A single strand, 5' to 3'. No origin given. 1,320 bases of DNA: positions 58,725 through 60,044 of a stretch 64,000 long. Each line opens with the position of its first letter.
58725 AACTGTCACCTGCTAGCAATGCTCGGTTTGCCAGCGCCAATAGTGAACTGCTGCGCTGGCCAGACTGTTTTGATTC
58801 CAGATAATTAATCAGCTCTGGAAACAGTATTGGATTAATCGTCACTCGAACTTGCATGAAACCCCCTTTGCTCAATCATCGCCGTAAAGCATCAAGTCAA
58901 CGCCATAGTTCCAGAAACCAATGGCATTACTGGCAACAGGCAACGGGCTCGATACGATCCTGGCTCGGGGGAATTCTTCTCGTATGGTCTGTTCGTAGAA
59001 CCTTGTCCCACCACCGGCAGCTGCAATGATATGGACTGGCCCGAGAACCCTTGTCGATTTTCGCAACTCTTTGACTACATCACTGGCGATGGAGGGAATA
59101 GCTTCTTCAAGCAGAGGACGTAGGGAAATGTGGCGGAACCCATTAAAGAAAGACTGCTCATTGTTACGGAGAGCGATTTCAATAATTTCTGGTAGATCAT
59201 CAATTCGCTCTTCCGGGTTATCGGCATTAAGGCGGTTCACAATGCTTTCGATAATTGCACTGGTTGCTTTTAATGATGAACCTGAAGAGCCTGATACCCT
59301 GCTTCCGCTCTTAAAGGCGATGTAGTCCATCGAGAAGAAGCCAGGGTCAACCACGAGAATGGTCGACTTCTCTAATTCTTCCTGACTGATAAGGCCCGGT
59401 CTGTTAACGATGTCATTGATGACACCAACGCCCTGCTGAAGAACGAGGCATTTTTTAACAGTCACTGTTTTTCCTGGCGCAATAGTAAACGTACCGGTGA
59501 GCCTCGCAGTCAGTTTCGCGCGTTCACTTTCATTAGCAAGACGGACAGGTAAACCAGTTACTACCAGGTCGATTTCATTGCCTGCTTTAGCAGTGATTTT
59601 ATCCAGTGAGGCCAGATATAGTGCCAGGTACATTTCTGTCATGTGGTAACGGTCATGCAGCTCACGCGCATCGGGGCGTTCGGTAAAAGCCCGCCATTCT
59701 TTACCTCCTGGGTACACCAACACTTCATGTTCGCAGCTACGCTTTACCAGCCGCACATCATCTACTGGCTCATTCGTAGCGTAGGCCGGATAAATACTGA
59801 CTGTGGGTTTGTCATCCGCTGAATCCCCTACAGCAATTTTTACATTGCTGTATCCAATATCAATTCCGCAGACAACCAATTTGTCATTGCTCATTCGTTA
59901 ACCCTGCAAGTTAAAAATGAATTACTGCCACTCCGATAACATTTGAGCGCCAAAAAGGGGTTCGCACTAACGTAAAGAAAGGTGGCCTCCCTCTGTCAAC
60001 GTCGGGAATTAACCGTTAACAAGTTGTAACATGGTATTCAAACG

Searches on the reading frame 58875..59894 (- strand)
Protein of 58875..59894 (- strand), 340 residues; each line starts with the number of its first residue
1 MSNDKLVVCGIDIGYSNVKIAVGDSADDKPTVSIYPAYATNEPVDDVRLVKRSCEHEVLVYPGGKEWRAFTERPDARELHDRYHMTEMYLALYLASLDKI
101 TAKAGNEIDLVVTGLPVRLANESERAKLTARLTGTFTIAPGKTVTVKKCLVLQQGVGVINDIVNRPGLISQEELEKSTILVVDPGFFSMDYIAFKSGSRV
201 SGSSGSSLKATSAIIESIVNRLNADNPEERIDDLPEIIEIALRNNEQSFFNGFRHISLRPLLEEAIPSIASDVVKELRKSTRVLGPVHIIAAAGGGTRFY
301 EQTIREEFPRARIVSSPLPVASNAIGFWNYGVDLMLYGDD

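Call 85: search_protein_families(library=pfam, proteins=[window:58875-59894:-], max_evalue=0.01)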
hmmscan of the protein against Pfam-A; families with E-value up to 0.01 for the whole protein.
window:58875-59894:- (340 aa): 2 families
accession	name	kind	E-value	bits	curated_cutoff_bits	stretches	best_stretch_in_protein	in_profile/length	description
PF17989.7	ALP_N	-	6.1e-18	65.9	26.3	1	10-157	1-148/148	Actin like proteins N terminal domain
PF21522.3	MreB-like_C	-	0.0017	19.4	27.8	1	181-305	1-122/123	Archaeal actin homologue MreB-like, C-terminal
